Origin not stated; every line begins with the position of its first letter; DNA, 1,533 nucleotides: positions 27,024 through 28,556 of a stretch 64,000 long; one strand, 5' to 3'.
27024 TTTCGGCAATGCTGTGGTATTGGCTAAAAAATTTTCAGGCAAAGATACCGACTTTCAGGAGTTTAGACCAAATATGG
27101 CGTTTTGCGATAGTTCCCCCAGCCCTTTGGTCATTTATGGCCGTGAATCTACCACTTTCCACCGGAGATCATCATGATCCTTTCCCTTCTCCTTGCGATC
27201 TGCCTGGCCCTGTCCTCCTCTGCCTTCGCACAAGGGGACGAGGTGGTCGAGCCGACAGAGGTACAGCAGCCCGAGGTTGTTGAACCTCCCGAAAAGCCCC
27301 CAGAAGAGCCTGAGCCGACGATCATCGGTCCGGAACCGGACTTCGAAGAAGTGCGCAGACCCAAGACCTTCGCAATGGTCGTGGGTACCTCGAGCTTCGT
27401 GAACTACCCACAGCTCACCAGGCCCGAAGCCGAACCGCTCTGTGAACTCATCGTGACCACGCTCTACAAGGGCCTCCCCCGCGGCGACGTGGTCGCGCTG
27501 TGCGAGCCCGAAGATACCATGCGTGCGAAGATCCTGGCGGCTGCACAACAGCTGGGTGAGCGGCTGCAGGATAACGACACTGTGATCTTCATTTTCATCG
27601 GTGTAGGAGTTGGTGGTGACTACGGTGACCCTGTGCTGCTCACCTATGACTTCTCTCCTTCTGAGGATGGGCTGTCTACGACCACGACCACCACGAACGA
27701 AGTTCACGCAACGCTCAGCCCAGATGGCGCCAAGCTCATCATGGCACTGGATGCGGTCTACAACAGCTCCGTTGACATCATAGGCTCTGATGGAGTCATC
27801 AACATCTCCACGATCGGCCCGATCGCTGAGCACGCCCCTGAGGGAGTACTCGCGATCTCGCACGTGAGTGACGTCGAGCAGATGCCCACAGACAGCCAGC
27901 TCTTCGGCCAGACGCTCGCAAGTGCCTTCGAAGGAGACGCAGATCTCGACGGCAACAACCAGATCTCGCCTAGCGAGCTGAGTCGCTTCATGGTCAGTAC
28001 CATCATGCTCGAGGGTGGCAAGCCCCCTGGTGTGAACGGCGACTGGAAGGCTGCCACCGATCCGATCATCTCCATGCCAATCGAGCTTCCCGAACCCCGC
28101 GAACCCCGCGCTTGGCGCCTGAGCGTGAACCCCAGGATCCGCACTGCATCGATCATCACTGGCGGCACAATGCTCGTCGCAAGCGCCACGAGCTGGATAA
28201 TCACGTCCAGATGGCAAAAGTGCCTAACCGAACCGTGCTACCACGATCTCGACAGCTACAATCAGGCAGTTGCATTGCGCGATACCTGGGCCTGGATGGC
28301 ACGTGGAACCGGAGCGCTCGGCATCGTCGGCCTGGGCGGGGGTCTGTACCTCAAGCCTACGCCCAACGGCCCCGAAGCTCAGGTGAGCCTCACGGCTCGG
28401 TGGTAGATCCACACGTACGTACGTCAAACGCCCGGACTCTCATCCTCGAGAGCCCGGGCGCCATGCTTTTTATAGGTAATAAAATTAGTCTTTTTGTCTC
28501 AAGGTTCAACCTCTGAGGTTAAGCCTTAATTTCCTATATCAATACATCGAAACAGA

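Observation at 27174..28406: Secreted caspase-fold (C14-like) pseudo-enzyme with Ca-binding-like loop and membrane anchor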

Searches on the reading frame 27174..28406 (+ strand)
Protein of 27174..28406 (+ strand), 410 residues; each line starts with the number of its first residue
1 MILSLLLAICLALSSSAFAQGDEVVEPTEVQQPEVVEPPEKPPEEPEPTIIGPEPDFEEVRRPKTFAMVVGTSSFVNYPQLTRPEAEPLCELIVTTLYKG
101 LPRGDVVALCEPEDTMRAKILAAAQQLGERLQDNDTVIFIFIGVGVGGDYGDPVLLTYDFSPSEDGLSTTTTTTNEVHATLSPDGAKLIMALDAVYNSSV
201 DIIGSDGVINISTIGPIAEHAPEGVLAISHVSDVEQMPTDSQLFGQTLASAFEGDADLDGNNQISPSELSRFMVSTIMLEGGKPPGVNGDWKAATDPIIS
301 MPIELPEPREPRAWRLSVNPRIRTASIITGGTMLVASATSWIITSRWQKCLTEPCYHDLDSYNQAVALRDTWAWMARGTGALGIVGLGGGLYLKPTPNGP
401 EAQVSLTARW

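Call 3: search_protein_families(library=pfam, proteins=[window:27174-28403:+], max_evalue=10)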
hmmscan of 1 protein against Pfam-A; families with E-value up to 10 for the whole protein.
window:27174-28403:+ (410 aa): 2 families
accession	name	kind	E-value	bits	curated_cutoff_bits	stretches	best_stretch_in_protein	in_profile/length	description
PF13202.12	EF-hand_5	-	0.0039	17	25.9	1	256-273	8-25/25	EF hand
PF00036.39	EF-hand_1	-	0.088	12.8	25.4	1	256-274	9-27/29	EF hand domain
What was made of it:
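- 27942..27977 (+): 12-residue EF-hand loop, aa 257-268 (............). Pfam EF-hand_5 scores 17 bits, below its 25.9 cutoff (call 3).
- On Peptidase_C14 / clan CD caspase-like proteases: The query has no PF00656 hit even at E<=10 (call 3).
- On EF-hand: EF-hand_5 scores 17 bits against 25.9, and EF-hand_1 12.8 against 25.4 (call 3).
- On Dockerin: No Dockerin hit at E<=10 (call 3).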

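Call 4: search_protein_families(library=ncbifam, proteins=[window:27174-28403:+], max_evalue=10)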
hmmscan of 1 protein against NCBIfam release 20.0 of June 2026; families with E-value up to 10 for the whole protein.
window:27174-28403:+ (410 aa): 0 families
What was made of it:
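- On NCBIfam NF047832 caspase_w_EACC1: The query gives no hit (call 4).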

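Call 5: search_solved_structures(query=window:27174-28403:+, max_evalue=10, show_alignments=3)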
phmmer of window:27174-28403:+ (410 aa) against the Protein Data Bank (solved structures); distinct sequences matched with E-value up to 10: 0.
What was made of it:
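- Tried and rejected: Direct searches with the single protein found no caspase: Pfam at E<=10 gave only a weak EF-hand (call 3), NCBIfam gave nothing (call 4), and PDB phmmer gave nothing (call 5).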

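Call 6: find_homologous_proteins(query=window:27174-28403:+, max_evalue=0.001)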
Query window:27174-28403:+ (410 aa): 1 proteins with E <= 0.001 among 8000 candidates.
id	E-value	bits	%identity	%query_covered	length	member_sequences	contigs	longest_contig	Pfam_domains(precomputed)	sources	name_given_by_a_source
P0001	9.3e-273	922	100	100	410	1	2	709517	-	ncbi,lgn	-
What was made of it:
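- Tried and rejected: The word-indexed homolog search returned only the protein itself (call 6).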

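Call 14: search_protein_representatives(protein=window:27174-28403:+)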
Query: 410 residues. Proteins with E-value up to 0.001 (for the whole library): 96; up to 1e-10: 8; up to 1e-30: 3. The best 96 are listed.
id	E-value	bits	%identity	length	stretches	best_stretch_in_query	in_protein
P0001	3.0e-273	922.1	100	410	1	1-410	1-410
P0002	2.4e-83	296.6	43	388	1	14-410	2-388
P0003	1.3e-46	175.7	46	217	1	187-410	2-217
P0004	1.6e-13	66.6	30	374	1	67-400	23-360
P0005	1.4e-12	63.6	32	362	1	59-290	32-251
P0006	1.7e-12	63.2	30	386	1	89-316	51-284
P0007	1.7e-11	59.9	31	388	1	54-282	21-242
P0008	4.7e-11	58.5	28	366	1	62-406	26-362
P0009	3.1e-10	55.8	29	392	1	46-312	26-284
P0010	5.4e-10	55.0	28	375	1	66-409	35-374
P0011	6.2e-10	54.8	29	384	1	54-286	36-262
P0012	6.9e-10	54.7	35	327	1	99-338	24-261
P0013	3.0e-09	52.6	29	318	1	62-279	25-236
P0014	1.7e-08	50.1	25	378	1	106-407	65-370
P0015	1.7e-08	50.1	29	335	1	64-281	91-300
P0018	4.5e-08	48.7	28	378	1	52-294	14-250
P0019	8.1e-08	47.9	25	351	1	65-303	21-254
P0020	1.1e-07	47.4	29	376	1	64-282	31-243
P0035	1.4e-05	40.5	27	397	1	64-310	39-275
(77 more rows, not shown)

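Call 16: search_protein_families(library=pfam, alignment_id=A1, max_evalue=0.01)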
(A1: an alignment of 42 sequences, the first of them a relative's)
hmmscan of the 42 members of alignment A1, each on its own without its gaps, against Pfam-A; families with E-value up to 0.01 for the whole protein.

A. member 1, P0001 (410 aa): 1 family
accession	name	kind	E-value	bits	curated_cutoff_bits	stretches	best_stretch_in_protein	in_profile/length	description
PF13202.12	EF-hand_5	-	0.0039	17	25.9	1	256-273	8-25/25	EF hand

B. families by the number of members that match (of 42 scanned): 9 families
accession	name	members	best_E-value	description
PF00656.27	Peptidase_C14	25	3.2e-28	Caspase domain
PF12770.12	CHAT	3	1.5e-08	CHAT domain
PF13202.12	EF-hand_5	3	0.0013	EF hand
PF01650.23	Peptidase_C13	2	1.3e-05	Peptidase C13 family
PF00036.39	EF-hand_1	2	0.00067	EF hand domain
PF20690.3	bDLD3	1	3.6e-17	Bacterial Death-like domain 3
PF01991.23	vATP-synt_E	1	4.4e-10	ATP synthase (E/31 kDa) subunit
PF19955.5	EAD1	1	9.6e-06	Effector-associated domain 1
PF14538.11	Raptor_N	1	0.0004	Raptor N-terminal CASPase like domain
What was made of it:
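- Closest known: Eukaryotic pseudo-caspase scaffolds. Different: There is no specific sequence relationship (one weak Raptor_N hit among 42 relatives, call 16).
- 25 of 42 aligned relatives match it (call 16).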

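Call 17: search_solved_structures(query=A1, max_evalue=1, show_alignments=3)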
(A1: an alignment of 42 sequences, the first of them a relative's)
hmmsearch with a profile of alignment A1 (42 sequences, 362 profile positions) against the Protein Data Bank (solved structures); distinct sequences matched with E-value up to 1: 230 (the best 60 are shown).
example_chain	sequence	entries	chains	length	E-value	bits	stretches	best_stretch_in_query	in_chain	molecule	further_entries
4f6o_A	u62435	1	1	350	1.1e-11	47.7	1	23-179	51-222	Metacaspase-1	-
4f6p_A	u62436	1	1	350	5.1e-11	45.6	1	23-179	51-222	Metacaspase-1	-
4afr_A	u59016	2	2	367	4.5e-10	42.5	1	22-196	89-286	METACASPASE | METACASPASE MCA2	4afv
7qp0_A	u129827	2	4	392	6.8e-10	41.9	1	22-166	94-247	Metacaspase-1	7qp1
3bij_A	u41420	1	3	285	9.6e-10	41.4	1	45-164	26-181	Uncharacterized protein GSU0716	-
4afp_A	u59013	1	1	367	3.5e-09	39.5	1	22-196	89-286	METACASPASE MCA2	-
4af8_A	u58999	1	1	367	3.8e-09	39.4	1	22-196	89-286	METACASPASE MCA2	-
8a53_A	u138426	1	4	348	5.3e-07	32.4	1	20-171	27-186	Metacaspase-9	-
6w8s_A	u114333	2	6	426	6.5e-07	32.1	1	28-113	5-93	Metacaspase-4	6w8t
6w8r_A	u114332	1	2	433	1.5e-06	30.9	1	28-110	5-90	Metacaspase-4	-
6hcs_A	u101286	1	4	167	1.7e-06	30.7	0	209-239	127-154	Calmodulin-1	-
7xni_C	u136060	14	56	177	2e-06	30.5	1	209-249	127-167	Calmodulin-3 | Calmodulin-1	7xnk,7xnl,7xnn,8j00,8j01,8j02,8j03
1exr_A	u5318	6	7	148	2.3e-06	30.3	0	209-230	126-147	CALMODULIN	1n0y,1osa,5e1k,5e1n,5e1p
1clm_A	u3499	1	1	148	2.3e-06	30.3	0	209-230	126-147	CALMODULIN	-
9n3d_A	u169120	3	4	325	4.8e-06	29.2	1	24-112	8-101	Metacaspase-9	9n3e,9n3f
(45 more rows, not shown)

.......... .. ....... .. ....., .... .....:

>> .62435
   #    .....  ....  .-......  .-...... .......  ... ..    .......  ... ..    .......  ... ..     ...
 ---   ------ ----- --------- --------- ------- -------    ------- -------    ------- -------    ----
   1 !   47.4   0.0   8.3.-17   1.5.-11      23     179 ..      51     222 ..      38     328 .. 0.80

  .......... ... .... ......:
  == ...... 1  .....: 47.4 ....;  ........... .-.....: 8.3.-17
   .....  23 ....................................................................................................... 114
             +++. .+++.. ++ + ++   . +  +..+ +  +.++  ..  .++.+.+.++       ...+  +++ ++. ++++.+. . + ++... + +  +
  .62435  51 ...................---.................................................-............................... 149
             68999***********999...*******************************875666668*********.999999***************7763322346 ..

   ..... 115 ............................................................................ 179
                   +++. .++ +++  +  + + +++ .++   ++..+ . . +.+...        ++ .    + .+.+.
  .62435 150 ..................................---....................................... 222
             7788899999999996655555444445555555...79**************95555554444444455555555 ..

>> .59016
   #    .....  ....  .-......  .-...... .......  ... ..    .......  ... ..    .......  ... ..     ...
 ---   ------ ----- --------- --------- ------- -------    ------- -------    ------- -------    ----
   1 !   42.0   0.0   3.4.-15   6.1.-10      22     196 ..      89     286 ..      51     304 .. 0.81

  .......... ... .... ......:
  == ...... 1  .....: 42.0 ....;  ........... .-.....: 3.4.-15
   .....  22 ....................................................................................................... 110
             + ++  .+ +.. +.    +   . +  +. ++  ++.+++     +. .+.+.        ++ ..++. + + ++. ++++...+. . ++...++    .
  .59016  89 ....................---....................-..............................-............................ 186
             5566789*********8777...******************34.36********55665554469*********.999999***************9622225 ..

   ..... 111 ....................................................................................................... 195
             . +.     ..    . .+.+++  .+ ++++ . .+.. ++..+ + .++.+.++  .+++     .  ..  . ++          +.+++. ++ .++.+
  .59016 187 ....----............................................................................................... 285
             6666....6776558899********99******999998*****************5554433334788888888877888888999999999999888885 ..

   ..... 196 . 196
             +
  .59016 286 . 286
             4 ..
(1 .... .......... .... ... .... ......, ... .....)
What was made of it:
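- Checked: The family profile hits metacaspase structures at E 1e-11 (call 17).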

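Call 19: search_protein_families(library=pfam, proteins=[P0002, P0003, P0004, P0005, P0006, P0007, P0008, P0009, P0010, P0011], max_evalue=1)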
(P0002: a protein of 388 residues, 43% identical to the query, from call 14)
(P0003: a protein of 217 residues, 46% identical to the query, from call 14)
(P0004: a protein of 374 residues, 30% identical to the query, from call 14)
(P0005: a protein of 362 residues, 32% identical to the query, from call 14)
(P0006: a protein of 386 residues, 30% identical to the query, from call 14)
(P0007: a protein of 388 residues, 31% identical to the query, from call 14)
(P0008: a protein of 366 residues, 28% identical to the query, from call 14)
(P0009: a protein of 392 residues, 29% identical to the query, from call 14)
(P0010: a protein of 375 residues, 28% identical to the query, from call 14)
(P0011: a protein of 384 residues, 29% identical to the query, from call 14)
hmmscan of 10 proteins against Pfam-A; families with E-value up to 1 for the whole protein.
P0002 (388 aa): 1 family
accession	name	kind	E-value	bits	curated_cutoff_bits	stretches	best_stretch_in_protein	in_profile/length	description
PF00036.39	EF-hand_1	-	0.23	11.5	25.4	0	237-254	10-27/29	EF hand domain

P0003 (217 aa): 2 families
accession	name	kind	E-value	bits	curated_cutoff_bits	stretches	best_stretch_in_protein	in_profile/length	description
PF13202.12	EF-hand_5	-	0.0061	16.4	25.9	1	64-82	7-25/25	EF hand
PF00036.39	EF-hand_1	-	0.017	15.1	25.4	1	64-82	8-26/29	EF hand domain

P0004 (374 aa): 0 families

P0005 (362 aa): 0 families

P0006 (386 aa): 1 family
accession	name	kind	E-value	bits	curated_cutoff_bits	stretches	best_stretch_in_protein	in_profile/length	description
PF13202.12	EF-hand_5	-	0.2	11.6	25.9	1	224-242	7-25/25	EF hand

P0007 (388 aa): 4 families
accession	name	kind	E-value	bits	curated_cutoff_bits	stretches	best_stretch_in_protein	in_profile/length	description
PF00656.27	Peptidase_C14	-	1.1e-07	32.2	21.4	1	30-219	1-198/233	Caspase domain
PF13405.12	EF-hand_6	-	0.02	15.1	25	1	217-233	10-26/30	EF-hand domain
PF13202.12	EF-hand_5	-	0.028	14.4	25.9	1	216-233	8-24/25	EF hand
PF00036.39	EF-hand_1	-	0.031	14.2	25.4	1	216-233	9-26/29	EF hand domain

P0008 (366 aa): 1 family
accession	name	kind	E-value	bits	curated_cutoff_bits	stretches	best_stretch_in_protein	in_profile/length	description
PF13202.12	EF-hand_5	-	0.11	12.5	25.9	1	212-228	7-23/25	EF hand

P0009 (392 aa): 1 family
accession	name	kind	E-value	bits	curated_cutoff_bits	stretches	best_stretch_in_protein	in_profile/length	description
PF00656.27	Peptidase_C14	-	1.4e-07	31.9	21.4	1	44-182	2-134/233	Caspase domain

P0010 (375 aa): 1 family
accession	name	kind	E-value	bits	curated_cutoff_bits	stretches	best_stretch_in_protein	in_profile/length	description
PF00656.27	Peptidase_C14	-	3.8e-06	27.2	21.4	1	33-169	1-130/233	Caspase domain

P0011 (384 aa): 1 family
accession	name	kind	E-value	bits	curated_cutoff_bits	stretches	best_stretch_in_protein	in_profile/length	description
PF00656.27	Peptidase_C14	-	1.9e-08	34.7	21.4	1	49-265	3-225/233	Caspase domain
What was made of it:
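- The query's direct phmmer hits (E 1e-10 to 1e-13, call 14) include proteins that pass Pfam Peptidase_C14 (call 19).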

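Call 23: find_encoding_contigs(protein=window:27174-28406:+, flank=10000, max_places=4)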
Protein window:27174-28406:+ (410 aa): 2 contigs read that carry it; 1 place shown.
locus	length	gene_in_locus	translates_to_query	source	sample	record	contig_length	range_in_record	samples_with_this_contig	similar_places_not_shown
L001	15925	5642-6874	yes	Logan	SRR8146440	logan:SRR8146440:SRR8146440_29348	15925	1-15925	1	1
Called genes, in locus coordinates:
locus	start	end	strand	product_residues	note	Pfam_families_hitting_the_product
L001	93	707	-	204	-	-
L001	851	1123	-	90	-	-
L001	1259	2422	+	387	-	PF01555:N6_N4_Mtase (weak), PF01170:UPF0020, PF08241:Methyltransf_11 (faint), PF09445:Methyltransf_15 (faint), PF13847:Methyltransf_31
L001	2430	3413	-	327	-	-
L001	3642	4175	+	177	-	-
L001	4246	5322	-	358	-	PF01926:MMR_HSR1, PF02421:FeoB_N, PF06071:YchF-GTPase_C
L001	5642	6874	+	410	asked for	-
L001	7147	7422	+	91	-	-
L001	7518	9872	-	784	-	PF13431:TPR_17 (faint), PF00515:TPR_1 (faint), PF07719:TPR_2 (faint), PF13181:TPR_8 (faint), PF13414:TPR_11 (faint), PF13428:TPR_14 (faint), PF13432:TPR_16 (weak), PF14559:TPR_19 (weak)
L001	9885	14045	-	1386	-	-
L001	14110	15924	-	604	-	?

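Call 24: find_encoding_contigs(protein=P0002, flank=10000, max_places=4)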
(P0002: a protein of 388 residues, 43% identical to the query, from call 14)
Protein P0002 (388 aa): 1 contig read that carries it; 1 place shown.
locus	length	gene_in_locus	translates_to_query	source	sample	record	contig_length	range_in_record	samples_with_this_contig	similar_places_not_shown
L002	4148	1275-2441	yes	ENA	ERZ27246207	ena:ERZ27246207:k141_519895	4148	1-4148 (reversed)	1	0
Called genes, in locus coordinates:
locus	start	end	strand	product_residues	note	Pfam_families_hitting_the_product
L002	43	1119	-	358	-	PF01926:MMR_HSR1, PF02421:FeoB_N, PF06071:YchF-GTPase_C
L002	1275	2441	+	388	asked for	-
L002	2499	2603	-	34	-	-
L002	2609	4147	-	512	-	?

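Call 29: list_cluster_members(proteins=[P0001, P0002, P0003, P0004, P0005, P0006, P0007, P0008, P0009, P0018])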
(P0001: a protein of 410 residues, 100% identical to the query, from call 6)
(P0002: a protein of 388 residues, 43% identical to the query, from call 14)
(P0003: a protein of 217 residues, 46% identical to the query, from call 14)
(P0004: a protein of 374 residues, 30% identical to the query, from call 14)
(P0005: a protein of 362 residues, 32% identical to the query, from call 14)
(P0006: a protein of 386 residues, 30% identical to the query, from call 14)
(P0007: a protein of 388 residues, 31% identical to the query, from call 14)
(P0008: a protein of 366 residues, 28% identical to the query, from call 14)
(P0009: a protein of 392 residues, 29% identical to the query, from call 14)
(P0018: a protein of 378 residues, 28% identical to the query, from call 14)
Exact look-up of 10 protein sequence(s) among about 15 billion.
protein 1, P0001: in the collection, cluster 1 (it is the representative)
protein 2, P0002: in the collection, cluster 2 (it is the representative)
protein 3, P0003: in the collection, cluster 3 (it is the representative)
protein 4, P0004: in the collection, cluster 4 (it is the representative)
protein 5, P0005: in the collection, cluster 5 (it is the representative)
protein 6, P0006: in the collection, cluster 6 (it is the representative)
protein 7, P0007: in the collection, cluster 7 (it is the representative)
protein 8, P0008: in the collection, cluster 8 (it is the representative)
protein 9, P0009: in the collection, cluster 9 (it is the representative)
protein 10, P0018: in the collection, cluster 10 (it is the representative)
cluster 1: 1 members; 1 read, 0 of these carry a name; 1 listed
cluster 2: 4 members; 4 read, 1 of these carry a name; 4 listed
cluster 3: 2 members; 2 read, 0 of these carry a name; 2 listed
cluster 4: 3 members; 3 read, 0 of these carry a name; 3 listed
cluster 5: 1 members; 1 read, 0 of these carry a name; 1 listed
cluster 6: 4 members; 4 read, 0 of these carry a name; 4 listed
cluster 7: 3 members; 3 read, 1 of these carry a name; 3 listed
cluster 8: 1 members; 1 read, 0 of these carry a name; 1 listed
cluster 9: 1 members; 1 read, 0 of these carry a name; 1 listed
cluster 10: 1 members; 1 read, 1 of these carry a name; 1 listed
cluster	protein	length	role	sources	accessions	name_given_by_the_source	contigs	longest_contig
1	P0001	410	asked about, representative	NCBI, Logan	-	-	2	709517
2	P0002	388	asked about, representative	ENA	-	-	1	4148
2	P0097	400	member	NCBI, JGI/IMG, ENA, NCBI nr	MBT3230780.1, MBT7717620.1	hypothetical protein HN358_03295 [Candidatus Uhrbacteria bacterium] | hypothetical protein | hypothetical protein [Candidatus Uhrbacteria bacterium]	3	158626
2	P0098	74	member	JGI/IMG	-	-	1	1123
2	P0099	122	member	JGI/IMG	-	-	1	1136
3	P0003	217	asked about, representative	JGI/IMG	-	-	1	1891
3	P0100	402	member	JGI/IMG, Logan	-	-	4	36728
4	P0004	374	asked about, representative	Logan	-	-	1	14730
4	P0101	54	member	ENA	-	-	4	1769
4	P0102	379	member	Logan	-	-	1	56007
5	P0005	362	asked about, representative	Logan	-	-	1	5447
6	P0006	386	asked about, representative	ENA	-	-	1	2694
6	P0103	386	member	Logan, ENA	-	-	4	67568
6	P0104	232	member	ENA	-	-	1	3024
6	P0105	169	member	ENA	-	-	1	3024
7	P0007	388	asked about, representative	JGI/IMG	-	hypothetical protein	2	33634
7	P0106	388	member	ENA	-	-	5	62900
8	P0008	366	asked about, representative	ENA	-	-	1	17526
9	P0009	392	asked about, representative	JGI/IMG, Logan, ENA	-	-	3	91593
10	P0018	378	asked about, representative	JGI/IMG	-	hypothetical protein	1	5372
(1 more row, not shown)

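Call 30: find_encoding_contigs(protein=P0100, flank=8000, max_places=3)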
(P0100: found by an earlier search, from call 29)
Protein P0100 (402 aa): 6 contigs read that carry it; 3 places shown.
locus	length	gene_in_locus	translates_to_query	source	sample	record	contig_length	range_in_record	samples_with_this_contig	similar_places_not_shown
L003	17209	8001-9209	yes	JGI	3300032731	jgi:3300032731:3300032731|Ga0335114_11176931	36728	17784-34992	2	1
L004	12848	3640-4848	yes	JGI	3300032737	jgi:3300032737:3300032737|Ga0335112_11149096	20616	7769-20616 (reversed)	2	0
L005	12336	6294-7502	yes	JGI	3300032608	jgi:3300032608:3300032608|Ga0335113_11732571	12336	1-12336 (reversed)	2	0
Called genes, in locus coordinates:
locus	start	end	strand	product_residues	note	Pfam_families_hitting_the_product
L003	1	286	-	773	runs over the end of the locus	PF13491:FtsK_4TM, PF17854:FtsK_alpha, PF01580:FtsK_SpoIIIE, PF12846:AAA_10 (faint), PF09397:FtsK_gamma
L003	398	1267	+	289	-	PF00481:PP2C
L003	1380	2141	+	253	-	PF13672:PP2C_2 (weak), PF07228:SpoIIE (weak), PF00481:PP2C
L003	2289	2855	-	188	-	PF08207:EFP_N, PF01132:EFP, PF09285:Elong-fact-P_C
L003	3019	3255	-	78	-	PF01084:Ribosomal_S18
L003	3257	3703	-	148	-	PF00436:SSB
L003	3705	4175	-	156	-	PF01250:Ribosomal_S6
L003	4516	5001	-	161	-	-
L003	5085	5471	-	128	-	PF06689:zf-C4_ClpX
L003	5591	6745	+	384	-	PF01555:N6_N4_Mtase (weak), PF01170:UPF0020, PF08241:Methyltransf_11 (faint), PF13847:Methyltransf_31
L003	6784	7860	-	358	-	PF01926:MMR_HSR1, PF02421:FeoB_N, PF06071:YchF-GTPase_C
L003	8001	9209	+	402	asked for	-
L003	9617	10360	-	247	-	PF01978:TrmB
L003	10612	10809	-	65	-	-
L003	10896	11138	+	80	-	-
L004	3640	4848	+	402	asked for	-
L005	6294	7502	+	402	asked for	-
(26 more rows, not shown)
